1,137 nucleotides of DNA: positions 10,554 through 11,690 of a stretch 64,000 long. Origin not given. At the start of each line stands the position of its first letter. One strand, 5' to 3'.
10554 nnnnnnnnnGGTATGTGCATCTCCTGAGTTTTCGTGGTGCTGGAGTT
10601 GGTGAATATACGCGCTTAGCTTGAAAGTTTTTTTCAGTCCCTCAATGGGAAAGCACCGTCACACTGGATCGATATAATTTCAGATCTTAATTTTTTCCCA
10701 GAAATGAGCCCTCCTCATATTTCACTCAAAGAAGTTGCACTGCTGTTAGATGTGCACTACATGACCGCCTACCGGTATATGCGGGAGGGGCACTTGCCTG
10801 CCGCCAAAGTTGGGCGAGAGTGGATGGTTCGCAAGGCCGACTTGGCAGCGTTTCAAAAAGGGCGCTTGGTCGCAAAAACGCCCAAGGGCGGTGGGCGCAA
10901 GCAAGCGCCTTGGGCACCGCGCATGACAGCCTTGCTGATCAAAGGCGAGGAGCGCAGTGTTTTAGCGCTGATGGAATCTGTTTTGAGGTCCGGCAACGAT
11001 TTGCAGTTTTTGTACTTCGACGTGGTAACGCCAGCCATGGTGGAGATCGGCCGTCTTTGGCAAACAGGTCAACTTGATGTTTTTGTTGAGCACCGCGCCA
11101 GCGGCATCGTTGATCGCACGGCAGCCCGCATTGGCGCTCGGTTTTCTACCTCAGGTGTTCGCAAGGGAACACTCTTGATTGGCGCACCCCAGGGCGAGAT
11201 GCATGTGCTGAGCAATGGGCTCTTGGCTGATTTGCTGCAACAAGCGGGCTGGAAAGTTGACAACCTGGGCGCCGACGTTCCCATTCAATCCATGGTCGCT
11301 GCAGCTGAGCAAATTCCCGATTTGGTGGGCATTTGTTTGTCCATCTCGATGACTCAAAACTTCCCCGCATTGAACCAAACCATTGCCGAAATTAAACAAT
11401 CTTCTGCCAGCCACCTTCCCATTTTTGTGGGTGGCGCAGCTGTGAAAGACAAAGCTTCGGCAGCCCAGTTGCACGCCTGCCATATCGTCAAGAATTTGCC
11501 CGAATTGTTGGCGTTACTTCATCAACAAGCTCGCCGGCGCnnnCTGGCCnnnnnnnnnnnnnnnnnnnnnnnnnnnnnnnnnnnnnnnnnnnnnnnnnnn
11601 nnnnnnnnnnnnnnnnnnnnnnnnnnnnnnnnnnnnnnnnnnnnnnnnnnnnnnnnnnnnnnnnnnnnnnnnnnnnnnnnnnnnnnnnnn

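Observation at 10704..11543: B12-dependent photoreceptor-like regulator with an excisionase-type HTH instead of MerR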

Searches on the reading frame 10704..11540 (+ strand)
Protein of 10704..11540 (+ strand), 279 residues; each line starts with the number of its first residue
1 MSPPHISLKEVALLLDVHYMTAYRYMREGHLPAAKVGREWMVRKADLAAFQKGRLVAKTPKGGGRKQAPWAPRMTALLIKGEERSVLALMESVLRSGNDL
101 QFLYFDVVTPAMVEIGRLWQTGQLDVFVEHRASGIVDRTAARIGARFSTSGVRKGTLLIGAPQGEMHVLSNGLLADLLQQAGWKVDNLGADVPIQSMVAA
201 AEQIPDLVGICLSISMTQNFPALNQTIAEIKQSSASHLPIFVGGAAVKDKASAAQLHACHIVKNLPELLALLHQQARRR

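Call 3: search_protein_families(library=pfam, proteins=[window:10704-11540:+], max_evalue=0.1)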
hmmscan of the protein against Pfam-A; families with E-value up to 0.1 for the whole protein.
window:10704-11540:+ (279 aa): 3 families
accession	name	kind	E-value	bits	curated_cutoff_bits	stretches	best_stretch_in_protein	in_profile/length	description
PF02310.24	B12-binding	-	1e-14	54.8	32.1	1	156-253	2-97/121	B12 binding domain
PF12728.13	HTH_17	-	3.1e-13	50.2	27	1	7-53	3-49/51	Helix-turn-helix domain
PF02607.22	B12-binding_2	-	2e-11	44.4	23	1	73-136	4-66/74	B12 binding domain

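Call 4: search_protein_families(library=ncbifam, proteins=[window:10704-11540:+], max_evalue=0.1)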
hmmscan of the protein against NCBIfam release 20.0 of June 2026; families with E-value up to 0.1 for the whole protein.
window:10704-11540:+ (279 aa): 15 families
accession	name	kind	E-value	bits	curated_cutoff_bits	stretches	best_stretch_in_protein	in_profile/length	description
TIGR02370.1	pyl_corrinoid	subfamily_domain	2e-12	46.9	215.3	1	78-250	6-180/197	methyltransferase cognate corrinoid protein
NF052513.1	TransRegCarH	equivalog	1e-10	41.4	400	1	74-266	87-268/274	HTH-type transcriptional repressor CarH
NF047996.1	corrin_MtgC_2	exception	1.2e-10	41.2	370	1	78-250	12-185/212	glycine betaine-specific corrinoid protein MtgC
NF041607.1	dimeth_corrin_MtbC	equivalog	7.4e-10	38.7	350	1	110-254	36-181/203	dimethylamine corrinoid protein MtbC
NF040655.1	MtaC_Meth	equivalog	4.7e-09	35.7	420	1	77-249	42-212/253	methanol--corrinoid protein MtaC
TIGR01764.1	excise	domain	6.9e-09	35.9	28.8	1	6-50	2-46/49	excisionase family DNA-binding protein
TIGR02082.1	metH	equivalog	1.9e-08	32.4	1010.85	1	64-256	640-833/1182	methionine synthase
NF047737.1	antiphage_MADS1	equivalog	4.3e-07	30.1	80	1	6-47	4-45/49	methylation-associated defense system helix-turn-helix domain-containing protein MAD1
NF047995.1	corrinoid_MtgC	exception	5.7e-07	29.2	310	1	114-246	48-184/215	glycine betaine-specific corrinoid protein MtgC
NF040669.1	MtaC2_Meth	equivalog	5.5e-06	25.9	450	1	153-249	125-220/267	methanol--corrinoid protein MtaC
NF007024.0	PRK09490.1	equivalog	0.00047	18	1497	1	152-256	749-851/1234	methionine synthase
NF002612.0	PRK02261.1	equivalog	0.00051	19.6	110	1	154-205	3-54/148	methylaspartate mutase subunit S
TIGR01501.1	MthylAspMutase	equivalog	0.0057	16.4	135.8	1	155-207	2-55/134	methylaspartate mutase subunit S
NF045497.1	IsobCoAmut_IcmF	equivalog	0.009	13.8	1500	1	170-261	18-108/1076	fused isobutyryl-CoA mutase/GTPase IcmF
NF005458.0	PRK07053.1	equivalog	0.033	13.6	250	1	171-241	16-87/234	glutamine amidotransferase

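Call 5: search_solved_structures(query=window:10704-11540:+, max_evalue=0.01, show_alignments=3)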
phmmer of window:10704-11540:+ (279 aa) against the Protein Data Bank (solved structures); distinct sequences matched with E-value up to 0.01: 22.
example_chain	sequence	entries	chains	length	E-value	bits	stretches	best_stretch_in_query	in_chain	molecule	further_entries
8j2w_A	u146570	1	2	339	4.2e-20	75.3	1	74-246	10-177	Cobalamin-binding protein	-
8j2x_A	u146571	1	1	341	4.2e-20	75.3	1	74-246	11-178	Cobalamin-binding protein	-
8jbs_A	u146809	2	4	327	1.5e-17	67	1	73-250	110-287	Putative cobalamin binding protein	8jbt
9cbq_A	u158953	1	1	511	2.5e-13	53.1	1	69-248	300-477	Methionine synthase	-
9cbp_A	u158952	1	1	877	4.5e-13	52.3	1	68-248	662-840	Methionine synthase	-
8ssd_A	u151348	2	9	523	4.6e-13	52.2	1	72-248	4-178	Methionine synthase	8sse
9cbr_A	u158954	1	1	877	6.3e-13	51.8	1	68-248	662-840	Methionine synthase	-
9cbo_A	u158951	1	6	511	6.6e-13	51.7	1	69-248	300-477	Methionine synthase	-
8ssc_A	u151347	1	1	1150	6.8e-13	51.7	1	69-248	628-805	Methionine synthase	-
8g3h_A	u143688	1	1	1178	4.9e-10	42.3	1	108-251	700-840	Methionine synthase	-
8j2y_A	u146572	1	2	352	1.6e-09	40.6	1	103-258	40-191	GGDEF domain-containing protein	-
7xcn_M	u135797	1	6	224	1.9e-08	37.1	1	94-248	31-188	Trimethylamine methyltransferase corrinoid protein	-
1y80_A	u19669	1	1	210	2e-08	37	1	74-248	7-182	Predicted cobalamin binding protein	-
2i2x_B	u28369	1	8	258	7.5e-08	35.2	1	77-248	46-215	Methyltransferase 1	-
4jgi_A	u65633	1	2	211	1.3e-06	31.1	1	110-250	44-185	Putative uncharacterized protein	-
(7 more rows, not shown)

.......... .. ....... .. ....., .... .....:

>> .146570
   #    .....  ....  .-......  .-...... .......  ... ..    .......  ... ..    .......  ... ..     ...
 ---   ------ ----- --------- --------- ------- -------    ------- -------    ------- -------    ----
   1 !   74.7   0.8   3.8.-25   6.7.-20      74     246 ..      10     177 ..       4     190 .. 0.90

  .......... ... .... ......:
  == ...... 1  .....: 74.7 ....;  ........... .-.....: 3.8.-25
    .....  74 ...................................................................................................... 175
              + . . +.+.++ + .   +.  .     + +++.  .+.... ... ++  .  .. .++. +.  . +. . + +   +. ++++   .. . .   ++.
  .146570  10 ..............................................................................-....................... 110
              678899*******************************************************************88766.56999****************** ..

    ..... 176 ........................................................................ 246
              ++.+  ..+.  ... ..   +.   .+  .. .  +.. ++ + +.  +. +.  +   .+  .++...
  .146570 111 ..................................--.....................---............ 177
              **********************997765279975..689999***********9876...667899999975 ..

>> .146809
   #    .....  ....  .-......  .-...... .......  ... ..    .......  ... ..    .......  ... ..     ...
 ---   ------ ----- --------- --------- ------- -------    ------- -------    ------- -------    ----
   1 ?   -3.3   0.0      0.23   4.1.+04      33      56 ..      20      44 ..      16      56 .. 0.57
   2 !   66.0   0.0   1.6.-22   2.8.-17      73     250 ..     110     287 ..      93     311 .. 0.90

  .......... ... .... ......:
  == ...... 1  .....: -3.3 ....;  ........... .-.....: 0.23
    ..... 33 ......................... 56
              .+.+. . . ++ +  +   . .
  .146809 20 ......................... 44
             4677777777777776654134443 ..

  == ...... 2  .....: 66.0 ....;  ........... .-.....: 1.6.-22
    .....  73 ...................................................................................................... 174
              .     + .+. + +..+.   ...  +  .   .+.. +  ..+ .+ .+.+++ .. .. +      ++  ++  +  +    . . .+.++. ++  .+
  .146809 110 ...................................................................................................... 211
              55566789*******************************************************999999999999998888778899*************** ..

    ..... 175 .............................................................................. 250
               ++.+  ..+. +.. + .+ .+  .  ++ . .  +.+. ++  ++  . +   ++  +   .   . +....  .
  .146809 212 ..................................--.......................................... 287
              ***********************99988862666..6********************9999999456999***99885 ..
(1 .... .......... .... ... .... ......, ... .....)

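Call 14: find_homologous_proteins(query=window:10704-11540:+, max_evalue=0.00001)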
Query window:10704-11540:+ (279 aa): 142 proteins with E <= 0.00001 among 2461 candidates; the best 120 are listed.
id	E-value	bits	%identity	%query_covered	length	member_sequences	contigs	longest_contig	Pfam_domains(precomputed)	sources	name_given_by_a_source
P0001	4.1e-178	608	99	100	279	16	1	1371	PF12728.14,PF02607.23,PF02310.25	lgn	-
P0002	1.6e-95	337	57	98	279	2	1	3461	PF12728.14,PF02607.23,PF02310.25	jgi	jgi:excisionase family DNA binding protein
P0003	2.5e-95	337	57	100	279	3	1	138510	PF12728.14,PF02607.23,PF02310.25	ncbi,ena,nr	ncbi:MAG: helix-turn-helix domain-containing protein [Actinobacteria bacterium]|nr:MAG: helix-turn-h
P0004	4.2e-94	333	56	98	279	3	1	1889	PF12728.14,PF02607.23,PF02310.25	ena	-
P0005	8.9e-94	332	56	98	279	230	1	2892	PF12728.14,PF02607.23,PF02310.25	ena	-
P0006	1.0e-93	331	56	98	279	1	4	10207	PF12728.14,PF02607.23,PF02310.25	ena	-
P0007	5.1e-93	329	56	98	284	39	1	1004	PF12728.14,PF02607.23,PF02310.25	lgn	-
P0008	6.3e-93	329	56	98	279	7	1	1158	PF12728.14,PF02607.23,PF02310.25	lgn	-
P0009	8.0e-93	329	54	98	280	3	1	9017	PF12728.14,PF02607.23,PF02310.25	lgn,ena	-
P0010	1.7e-92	327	56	98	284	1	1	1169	PF12728.14,PF02607.23,PF02310.25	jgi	jgi:excisionase family DNA binding protein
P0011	5.4e-92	326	56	100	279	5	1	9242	PF12728.14,PF02607.23,PF02310.25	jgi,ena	-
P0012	1.7e-91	324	56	98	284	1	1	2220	PF12728.14,PF02607.23,PF02310.25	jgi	jgi:excisionase family DNA binding protein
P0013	2.2e-91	324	56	98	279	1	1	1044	PF12728.14,PF02607.23,PF02310.25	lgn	-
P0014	2.3e-91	324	56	98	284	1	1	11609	PF12728.14,PF02607.23,PF02310.25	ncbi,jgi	jgi:excisionase family DNA binding protein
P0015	3.1e-91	323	56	98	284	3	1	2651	PF12728.14,PF02607.23,PF02310.25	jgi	jgi:excisionase family DNA binding protein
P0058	5.6e-74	267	44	100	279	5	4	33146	PF12728.14,PF02607.23,PF02310.25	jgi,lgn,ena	jgi:excisionase family DNA binding protein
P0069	4.8e-61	224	42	98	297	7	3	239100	PF12728.14,PF02607.23,PF02310.25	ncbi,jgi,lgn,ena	jgi:excisionase family DNA binding protein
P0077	3.2e-56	209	41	98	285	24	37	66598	PF12728.14,PF02607.23,PF02310.25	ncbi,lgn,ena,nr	ncbi:MAG: helix-turn-helix domain-containing protein [Actinobacteria bacterium]|nr:helix-turn-helix 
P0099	1.1e-47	181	42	77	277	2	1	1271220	PF12728.14,PF02607.23,PF02310.25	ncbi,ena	-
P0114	7.4e-39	152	34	87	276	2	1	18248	PF12728.14,PF02607.23,PF02310.25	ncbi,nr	ncbi:MAG: helix-turn-helix domain-containing protein [Armatimonadetes bacterium]|nr:MAG: helix-turn-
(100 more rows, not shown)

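Call 16: find_encoding_contigs(protein=P0003, flank=6000, max_places=3)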
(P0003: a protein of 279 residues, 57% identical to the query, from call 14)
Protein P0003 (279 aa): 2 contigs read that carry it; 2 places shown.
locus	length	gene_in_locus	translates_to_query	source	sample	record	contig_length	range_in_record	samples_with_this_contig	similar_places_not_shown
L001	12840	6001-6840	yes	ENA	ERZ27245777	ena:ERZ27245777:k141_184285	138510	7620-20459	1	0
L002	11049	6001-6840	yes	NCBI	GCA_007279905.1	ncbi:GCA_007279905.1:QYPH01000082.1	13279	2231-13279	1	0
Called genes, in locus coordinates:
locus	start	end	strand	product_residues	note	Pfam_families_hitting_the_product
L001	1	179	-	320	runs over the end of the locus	PF14226:DIOX_N, PF03171:2OG-FeII_Oxy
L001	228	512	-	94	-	-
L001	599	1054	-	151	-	-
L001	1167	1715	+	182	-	PF01923:Cob_adeno_trans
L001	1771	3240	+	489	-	PF02789:Peptidase_M17_N, PF00883:Peptidase_M17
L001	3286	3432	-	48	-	-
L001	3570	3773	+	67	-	PF01402:RHH_1 (faint), PF19807:DUF6290 (weak), PF21983:NikA-like (weak)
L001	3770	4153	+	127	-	PF02661:Fic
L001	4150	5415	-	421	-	PF02771:Acyl-CoA_dh_N (weak), PF02770:Acyl-CoA_dh_M, PF00441:Acyl-CoA_dh_1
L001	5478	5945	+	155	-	-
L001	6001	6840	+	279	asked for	PF12728:HTH_17, PF02607:B12-binding_2, PF02310:B12-binding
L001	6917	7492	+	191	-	PF27531:MT3502_N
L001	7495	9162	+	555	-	PF00817:IMS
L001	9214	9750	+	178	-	PF00293:NUDIX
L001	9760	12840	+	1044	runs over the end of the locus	PF02811:PHP, PF07733:DNA_pol3_alpha, PF17657:DNA_pol3_finger, PF14579:HHH_6, PF01336:tRNA_anti-codon (weak)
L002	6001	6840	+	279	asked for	PF12728:HTH_17, PF02607:B12-binding_2, PF02310:B12-binding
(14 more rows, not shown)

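Call 17: find_encoding_contigs(protein=P0058, flank=6000, max_places=3)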
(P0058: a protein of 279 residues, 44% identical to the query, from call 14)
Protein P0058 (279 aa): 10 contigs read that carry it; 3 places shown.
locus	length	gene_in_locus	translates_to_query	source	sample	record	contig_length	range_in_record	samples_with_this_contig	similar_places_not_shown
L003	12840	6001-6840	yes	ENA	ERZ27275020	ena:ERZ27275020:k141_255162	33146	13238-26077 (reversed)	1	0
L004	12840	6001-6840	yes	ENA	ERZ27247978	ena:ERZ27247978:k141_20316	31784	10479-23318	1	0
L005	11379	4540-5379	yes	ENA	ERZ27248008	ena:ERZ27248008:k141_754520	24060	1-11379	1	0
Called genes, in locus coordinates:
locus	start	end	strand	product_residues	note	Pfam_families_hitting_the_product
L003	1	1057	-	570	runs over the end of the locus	PF00929:RNase_T, PF01541:GIY-YIG (weak)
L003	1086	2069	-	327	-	PF14226:DIOX_N, PF03171:2OG-FeII_Oxy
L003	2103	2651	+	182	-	PF01923:Cob_adeno_trans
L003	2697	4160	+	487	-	PF02789:Peptidase_M17_N, PF00883:Peptidase_M17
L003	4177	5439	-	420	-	PF02771:Acyl-CoA_dh_N (weak), PF02770:Acyl-CoA_dh_M, PF00441:Acyl-CoA_dh_1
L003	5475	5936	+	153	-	-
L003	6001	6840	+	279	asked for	PF12728:HTH_17, PF02607:B12-binding_2, PF02310:B12-binding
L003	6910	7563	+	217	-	PF27531:MT3502_N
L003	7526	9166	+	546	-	PF00817:IMS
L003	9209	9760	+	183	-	PF00293:NUDIX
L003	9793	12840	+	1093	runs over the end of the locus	PF02811:PHP, PF07733:DNA_pol3_alpha, PF17657:DNA_pol3_finger, PF14579:HHH_6, PF01336:tRNA_anti-codon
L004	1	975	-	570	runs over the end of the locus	PF00929:RNase_T, PF01541:GIY-YIG (weak)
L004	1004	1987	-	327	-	PF14226:DIOX_N, PF03171:2OG-FeII_Oxy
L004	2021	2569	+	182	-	PF01923:Cob_adeno_trans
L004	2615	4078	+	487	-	PF02789:Peptidase_M17_N, PF00883:Peptidase_M17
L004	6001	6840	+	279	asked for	PF12728:HTH_17, PF02607:B12-binding_2, PF02310:B12-binding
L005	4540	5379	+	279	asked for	PF12728:HTH_17, PF02607:B12-binding_2, PF02310:B12-binding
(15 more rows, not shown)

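Call 18: find_encoding_contigs(protein=P0069, flank=6000, max_places=3)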
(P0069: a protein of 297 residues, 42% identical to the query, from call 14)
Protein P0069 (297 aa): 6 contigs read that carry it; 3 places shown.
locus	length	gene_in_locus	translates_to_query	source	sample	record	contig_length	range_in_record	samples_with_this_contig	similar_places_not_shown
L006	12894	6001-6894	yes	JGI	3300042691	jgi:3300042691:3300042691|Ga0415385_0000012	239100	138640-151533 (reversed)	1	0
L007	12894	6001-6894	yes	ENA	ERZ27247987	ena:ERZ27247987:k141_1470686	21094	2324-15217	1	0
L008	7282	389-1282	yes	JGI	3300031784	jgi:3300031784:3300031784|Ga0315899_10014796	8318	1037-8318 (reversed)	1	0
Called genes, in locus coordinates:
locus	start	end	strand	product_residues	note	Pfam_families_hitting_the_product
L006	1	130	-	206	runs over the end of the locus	PF01983:CofC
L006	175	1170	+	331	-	PF01210:NAD_Gly3P_dh_N, PF02558:ApbA (weak), PF07479:NAD_Gly3P_dh_C, PF20618:GPD_NAD_C_bact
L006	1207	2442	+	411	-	-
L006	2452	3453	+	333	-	PF00586:AIRS, PF02769:AIRS_C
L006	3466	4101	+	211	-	PF01351:RNase_HII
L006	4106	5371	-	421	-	PF02770:Acyl-CoA_dh_M, PF00441:Acyl-CoA_dh_1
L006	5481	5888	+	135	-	-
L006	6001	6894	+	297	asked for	PF12728:HTH_17, PF02607:B12-binding_2, PF02310:B12-binding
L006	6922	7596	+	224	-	PF27531:MT3502_N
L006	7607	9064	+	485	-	-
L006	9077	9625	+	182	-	PF00293:NUDIX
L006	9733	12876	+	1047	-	PF02811:PHP, PF07733:DNA_pol3_alpha, PF17657:DNA_pol3_finger, PF14579:HHH_6, PF01336:tRNA_anti-codon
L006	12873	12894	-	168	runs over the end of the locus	PF00293:NUDIX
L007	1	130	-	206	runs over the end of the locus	PF01983:CofC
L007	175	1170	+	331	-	PF01210:NAD_Gly3P_dh_N, PF02558:ApbA (weak), PF07479:NAD_Gly3P_dh_C, PF20618:GPD_NAD_C_bact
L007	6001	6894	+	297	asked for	PF12728:HTH_17, PF02607:B12-binding_2, PF02310:B12-binding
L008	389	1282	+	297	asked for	PF12728:HTH_17, PF02607:B12-binding_2, PF02310:B12-binding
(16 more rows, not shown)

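Call 20: find_encoding_contigs(protein=P0077, flank=6000, max_places=3)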
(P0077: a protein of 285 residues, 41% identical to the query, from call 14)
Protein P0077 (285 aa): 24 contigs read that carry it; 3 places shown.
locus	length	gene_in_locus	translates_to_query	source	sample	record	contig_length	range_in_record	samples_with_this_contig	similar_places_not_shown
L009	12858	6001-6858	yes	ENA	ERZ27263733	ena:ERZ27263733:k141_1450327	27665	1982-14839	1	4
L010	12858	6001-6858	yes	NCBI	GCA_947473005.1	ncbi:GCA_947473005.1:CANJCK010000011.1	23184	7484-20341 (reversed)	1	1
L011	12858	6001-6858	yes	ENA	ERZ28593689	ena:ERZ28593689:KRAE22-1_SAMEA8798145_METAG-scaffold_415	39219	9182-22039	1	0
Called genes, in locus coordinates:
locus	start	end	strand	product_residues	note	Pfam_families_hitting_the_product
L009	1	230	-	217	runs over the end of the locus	PF01983:CofC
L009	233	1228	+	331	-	PF01210:NAD_Gly3P_dh_N, PF02558:ApbA (weak), PF03807:F420_oxidored, PF02153:PDH_N (weak), PF07479:NAD_Gly3P_dh_C, PF20618:GPD_NAD_C_bact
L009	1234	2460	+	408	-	-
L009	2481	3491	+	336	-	PF00586:AIRS, PF02769:AIRS_C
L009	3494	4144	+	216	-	PF01351:RNase_HII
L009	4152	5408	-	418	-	PF02770:Acyl-CoA_dh_M, PF00441:Acyl-CoA_dh_1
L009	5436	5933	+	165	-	-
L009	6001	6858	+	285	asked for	PF12728:HTH_17, PF02607:B12-binding_2, PF02310:B12-binding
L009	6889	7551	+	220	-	PF27531:MT3502_N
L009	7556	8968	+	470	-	-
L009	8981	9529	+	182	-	PF00293:NUDIX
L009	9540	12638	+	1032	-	PF02811:PHP, PF07733:DNA_pol3_alpha, PF17657:DNA_pol3_finger, PF14579:HHH_6, PF01336:tRNA_anti-codon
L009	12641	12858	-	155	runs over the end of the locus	PF00293:NUDIX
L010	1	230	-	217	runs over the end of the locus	PF01983:CofC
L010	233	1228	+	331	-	PF01210:NAD_Gly3P_dh_N, PF02558:ApbA (weak), PF03807:F420_oxidored, PF02153:PDH_N (weak), PF07479:NAD_Gly3P_dh_C, PF20618:GPD_NAD_C_bact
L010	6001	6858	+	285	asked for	PF12728:HTH_17, PF02607:B12-binding_2, PF02310:B12-binding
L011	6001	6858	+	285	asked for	PF12728:HTH_17, PF02607:B12-binding_2, PF02310:B12-binding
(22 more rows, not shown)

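Call 21: find_encoding_contigs(protein=P0099, flank=6000, max_places=2)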
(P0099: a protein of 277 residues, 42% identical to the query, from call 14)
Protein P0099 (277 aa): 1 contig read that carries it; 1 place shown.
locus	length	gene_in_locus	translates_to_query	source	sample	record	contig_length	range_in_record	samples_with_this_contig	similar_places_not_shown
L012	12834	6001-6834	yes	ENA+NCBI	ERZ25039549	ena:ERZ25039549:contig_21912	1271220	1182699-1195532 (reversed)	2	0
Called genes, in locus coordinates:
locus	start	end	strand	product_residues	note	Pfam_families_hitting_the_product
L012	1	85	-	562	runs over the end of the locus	PF00512:HisKA, PF02518:HATPase_c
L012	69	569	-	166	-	PF02518:HATPase_c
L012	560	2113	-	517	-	-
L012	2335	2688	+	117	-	PF00072:Response_reg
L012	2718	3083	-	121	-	PF00072:Response_reg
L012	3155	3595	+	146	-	PF26606:SCO4848 (faint)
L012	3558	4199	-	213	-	-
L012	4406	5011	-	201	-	PF21570:ArgZ-like_C_2nd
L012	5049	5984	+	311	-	-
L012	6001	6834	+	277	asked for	PF12728:HTH_17, PF02607:B12-binding_2, PF02310:B12-binding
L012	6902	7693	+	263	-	PF27531:MT3502_N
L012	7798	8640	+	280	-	PF00817:IMS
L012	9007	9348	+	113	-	-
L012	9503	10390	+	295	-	PF00561:Abhydrolase_1, PF12146:Hydrolase_4, PF12697:Abhydrolase_6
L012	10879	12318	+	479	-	-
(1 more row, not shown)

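Call 22: find_encoding_contigs(protein=P0114, flank=6000, max_places=2)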
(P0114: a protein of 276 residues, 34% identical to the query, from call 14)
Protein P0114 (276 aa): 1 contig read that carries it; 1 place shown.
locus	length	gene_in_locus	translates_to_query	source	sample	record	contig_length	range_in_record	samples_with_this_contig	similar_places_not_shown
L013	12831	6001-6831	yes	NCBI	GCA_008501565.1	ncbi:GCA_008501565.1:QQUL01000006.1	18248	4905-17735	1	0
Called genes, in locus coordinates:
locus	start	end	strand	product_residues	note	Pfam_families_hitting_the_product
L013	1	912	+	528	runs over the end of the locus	PF05103:DivIVA (weak), PF28068:Scy (weak)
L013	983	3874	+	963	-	PF03699:UPF0182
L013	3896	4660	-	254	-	PF18761:Heliorhodopsin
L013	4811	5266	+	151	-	PF10604:Polyketide_cyc2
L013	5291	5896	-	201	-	PF04542:Sigma70_r2, PF08281:Sigma70_r4_2, PF04545:Sigma70_r4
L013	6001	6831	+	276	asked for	PF12728:HTH_17, PF02607:B12-binding_2, PF02310:B12-binding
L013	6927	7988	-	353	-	PF02469:Fasciclin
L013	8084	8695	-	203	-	PF10604:Polyketide_cyc2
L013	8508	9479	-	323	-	PF00106:adh_short, PF01370:Epimerase, PF08659:KR, PF13460:NAD_binding_10, PF13561:adh_short_C2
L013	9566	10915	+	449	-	PF01266:DAO (weak), PF13450:NAD_binding_8, PF01593:Amino_oxidase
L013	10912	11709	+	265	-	PF07103:DUF1365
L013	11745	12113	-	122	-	PF00571:CBS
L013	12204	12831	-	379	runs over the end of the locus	PF04542:Sigma70_r2, PF08281:Sigma70_r4_2, PF20239:DUF6596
